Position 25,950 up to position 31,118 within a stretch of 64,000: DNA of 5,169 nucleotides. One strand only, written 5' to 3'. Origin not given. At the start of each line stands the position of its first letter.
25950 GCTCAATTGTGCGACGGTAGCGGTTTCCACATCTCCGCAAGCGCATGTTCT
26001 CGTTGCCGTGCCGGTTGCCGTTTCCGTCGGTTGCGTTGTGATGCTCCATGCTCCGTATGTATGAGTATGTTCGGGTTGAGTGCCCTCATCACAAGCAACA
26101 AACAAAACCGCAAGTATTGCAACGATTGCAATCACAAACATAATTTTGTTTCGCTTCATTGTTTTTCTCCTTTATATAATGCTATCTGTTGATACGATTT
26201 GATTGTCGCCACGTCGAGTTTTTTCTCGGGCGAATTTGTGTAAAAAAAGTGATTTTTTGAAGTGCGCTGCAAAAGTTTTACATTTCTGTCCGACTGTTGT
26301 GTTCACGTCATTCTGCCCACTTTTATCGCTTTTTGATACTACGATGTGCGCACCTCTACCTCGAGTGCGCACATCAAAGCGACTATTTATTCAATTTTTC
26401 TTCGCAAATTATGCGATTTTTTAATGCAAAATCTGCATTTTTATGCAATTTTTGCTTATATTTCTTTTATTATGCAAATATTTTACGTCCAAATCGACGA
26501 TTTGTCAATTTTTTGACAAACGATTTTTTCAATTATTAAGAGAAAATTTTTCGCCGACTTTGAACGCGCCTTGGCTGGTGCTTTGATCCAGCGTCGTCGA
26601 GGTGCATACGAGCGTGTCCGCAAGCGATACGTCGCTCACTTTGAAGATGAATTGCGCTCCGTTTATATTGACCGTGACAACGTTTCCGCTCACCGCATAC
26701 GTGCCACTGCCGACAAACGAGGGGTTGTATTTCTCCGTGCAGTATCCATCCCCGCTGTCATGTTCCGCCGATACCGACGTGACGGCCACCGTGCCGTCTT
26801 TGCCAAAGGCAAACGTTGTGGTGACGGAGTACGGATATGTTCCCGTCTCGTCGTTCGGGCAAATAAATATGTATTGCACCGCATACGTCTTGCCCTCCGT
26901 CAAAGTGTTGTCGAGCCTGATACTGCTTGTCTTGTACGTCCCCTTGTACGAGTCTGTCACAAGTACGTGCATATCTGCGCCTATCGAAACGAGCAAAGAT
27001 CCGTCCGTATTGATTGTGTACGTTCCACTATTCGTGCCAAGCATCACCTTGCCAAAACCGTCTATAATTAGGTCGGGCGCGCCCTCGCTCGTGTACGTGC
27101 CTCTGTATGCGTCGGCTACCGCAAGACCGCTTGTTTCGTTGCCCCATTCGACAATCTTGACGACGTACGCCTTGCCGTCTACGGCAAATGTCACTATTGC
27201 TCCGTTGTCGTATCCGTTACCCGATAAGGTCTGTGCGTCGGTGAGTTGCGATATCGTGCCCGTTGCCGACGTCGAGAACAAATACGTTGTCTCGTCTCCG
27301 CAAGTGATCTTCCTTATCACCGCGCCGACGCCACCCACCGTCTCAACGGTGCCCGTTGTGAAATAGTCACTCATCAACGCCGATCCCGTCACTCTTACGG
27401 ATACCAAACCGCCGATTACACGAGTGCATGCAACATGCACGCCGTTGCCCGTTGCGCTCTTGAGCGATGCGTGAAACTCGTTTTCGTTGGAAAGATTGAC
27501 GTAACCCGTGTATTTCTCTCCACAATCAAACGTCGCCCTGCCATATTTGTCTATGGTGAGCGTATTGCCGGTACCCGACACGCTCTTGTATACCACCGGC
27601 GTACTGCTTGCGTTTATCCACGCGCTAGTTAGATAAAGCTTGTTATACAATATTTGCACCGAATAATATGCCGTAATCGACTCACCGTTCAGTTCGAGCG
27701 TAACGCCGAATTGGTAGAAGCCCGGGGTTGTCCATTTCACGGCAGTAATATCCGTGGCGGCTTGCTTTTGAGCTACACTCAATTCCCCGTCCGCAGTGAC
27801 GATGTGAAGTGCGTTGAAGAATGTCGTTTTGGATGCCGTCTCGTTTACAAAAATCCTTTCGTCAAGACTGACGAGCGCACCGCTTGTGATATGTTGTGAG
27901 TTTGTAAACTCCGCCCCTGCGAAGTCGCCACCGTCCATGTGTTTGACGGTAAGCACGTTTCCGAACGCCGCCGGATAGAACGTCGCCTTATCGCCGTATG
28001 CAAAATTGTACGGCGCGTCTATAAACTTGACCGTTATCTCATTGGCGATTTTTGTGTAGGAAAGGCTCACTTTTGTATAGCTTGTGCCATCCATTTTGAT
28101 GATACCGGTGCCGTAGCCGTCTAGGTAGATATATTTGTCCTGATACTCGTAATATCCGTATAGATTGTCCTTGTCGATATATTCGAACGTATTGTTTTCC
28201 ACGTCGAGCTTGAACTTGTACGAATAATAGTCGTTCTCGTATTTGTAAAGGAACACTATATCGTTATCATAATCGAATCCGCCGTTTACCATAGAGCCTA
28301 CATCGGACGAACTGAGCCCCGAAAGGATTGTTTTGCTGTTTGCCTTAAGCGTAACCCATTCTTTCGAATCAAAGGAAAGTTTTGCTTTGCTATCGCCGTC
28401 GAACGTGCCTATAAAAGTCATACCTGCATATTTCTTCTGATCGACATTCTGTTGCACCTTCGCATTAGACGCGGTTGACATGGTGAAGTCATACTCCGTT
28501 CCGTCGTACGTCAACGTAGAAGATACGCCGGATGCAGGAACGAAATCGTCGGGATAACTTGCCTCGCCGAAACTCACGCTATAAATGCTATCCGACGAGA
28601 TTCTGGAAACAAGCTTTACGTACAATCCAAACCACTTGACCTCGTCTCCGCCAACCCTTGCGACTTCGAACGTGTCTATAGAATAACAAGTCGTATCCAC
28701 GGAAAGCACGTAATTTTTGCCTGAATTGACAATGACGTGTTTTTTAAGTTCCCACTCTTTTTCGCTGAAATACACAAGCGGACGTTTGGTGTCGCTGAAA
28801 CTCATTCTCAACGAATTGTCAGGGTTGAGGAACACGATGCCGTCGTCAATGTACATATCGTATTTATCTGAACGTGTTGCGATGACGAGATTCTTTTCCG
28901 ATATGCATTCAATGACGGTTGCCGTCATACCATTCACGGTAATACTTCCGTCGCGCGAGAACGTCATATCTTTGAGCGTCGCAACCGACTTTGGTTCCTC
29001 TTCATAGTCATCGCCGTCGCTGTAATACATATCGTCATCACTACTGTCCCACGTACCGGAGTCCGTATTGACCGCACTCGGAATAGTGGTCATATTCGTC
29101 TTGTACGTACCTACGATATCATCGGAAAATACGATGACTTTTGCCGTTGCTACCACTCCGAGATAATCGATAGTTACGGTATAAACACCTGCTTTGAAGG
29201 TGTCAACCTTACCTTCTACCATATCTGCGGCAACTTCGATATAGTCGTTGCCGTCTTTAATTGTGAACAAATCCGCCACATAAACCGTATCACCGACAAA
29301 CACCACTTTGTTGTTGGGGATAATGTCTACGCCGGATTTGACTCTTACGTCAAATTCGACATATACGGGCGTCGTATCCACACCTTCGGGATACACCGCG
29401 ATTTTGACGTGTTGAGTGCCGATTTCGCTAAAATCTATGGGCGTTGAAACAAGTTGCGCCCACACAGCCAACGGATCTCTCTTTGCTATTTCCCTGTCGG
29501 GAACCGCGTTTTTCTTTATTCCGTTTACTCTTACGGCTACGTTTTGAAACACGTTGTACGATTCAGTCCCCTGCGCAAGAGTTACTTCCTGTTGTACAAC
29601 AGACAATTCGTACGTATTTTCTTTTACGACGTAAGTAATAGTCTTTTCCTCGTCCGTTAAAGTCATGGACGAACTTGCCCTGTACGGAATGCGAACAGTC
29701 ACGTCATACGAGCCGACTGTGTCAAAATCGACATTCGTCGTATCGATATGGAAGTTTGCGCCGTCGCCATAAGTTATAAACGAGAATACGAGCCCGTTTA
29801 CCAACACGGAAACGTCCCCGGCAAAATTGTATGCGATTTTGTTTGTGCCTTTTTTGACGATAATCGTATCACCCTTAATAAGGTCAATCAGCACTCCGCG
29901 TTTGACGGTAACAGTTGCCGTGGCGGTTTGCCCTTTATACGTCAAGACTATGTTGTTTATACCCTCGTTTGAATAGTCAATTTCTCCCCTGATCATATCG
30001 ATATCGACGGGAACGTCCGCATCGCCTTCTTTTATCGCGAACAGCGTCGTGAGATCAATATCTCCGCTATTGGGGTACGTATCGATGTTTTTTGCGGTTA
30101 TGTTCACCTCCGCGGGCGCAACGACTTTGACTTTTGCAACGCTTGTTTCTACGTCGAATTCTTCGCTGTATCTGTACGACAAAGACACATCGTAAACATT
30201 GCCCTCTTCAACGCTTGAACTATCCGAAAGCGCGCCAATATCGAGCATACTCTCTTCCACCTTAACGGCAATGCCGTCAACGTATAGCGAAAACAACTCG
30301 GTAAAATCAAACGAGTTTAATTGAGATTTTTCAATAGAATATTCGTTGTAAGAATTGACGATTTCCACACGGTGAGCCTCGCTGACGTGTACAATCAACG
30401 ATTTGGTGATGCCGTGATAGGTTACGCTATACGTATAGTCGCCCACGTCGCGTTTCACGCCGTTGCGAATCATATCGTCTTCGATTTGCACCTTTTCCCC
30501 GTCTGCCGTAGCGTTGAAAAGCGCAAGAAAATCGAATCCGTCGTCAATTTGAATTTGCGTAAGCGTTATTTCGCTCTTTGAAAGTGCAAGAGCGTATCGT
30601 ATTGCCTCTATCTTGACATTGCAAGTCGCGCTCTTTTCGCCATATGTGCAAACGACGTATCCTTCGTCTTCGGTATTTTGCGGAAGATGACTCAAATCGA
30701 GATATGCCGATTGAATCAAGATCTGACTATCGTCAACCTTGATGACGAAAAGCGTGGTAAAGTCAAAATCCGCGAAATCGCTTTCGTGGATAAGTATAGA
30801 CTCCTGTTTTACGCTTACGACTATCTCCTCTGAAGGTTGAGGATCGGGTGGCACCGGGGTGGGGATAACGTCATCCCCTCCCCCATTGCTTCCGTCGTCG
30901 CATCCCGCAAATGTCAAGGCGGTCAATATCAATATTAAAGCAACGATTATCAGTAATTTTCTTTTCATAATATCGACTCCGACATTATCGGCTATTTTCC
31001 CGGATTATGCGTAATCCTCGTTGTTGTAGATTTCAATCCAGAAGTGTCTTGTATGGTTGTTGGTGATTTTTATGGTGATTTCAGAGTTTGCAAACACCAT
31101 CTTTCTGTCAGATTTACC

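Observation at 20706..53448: Unidirectional locus of about 32.6 kb coupling a giant S8 protease, five large lipoproteins and an Opp importer: candidate lipoprotein-tethered protein-foraging or adhesion system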

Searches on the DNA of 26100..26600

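Call 88: search_rna_families(source=window, start=26100, end=26600, threshold=evalue, max_evalue=1)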
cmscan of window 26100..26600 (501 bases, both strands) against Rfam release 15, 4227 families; matches with E-value up to 1: 0.
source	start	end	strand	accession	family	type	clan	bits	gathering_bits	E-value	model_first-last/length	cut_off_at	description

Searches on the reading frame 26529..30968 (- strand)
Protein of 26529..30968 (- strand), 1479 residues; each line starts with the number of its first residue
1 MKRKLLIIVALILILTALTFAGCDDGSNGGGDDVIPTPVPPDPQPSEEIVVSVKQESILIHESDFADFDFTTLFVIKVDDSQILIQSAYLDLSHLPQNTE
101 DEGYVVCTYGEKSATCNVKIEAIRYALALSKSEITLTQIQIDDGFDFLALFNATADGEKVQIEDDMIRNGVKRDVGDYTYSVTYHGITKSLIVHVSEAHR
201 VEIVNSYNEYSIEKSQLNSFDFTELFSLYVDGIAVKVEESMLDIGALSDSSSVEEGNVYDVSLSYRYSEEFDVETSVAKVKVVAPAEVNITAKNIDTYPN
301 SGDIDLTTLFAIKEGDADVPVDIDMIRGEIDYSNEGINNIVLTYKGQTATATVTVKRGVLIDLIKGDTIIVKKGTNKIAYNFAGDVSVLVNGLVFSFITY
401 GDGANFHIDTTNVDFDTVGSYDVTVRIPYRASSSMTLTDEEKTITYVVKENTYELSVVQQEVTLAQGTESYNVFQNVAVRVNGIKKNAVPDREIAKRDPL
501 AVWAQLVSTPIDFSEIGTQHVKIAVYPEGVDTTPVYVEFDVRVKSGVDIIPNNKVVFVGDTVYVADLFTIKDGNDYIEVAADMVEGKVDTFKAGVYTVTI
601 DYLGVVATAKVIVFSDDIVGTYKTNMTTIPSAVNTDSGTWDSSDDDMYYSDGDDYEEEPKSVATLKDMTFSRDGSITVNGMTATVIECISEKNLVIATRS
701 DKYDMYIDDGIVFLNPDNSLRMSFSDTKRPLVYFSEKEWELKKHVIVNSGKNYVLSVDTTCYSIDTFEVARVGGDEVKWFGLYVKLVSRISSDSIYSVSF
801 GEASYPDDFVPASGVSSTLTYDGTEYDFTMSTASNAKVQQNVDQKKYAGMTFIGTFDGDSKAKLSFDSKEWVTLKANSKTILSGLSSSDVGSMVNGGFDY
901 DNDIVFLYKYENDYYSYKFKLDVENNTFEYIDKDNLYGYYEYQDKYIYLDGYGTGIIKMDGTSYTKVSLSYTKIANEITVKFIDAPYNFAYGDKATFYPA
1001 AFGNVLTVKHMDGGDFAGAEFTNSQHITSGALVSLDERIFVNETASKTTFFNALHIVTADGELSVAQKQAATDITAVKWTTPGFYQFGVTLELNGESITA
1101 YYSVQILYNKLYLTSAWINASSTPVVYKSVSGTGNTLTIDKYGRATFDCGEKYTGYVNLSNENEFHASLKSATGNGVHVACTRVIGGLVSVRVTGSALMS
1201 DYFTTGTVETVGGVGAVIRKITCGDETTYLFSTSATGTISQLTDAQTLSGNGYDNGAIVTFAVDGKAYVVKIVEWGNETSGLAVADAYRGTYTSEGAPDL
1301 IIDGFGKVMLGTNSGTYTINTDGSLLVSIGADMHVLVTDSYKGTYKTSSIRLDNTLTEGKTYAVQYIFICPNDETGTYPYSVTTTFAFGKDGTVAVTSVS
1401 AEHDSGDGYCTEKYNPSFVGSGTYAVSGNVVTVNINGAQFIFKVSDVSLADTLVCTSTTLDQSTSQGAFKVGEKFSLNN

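Call 5: search_protein_families(library=pfam, proteins=[window:26529-30968:-], max_evalue=0.01)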
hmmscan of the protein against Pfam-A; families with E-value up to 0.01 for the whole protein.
window:26529-30968:- (1479 aa): 1 family
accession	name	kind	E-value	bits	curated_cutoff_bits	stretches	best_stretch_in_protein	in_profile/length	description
PF07523.18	Big_3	-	1.7e-09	38.2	21.2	2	554-613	6-68/68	Bacterial Ig-like domain (group 3)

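Call 28: search_protein_families(library=ncbifam, proteins=[window:26529-30968:-], max_evalue=0.01)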
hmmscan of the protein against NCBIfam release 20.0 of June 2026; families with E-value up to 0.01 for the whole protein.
window:26529-30968:- (1479 aa): 0 families

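Call 72: search_solved_structures(query=A6, max_evalue=0.1)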
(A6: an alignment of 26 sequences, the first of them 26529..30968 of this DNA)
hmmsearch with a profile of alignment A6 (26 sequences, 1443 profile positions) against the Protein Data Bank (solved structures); distinct sequences matched with E-value up to 0.1: 0.
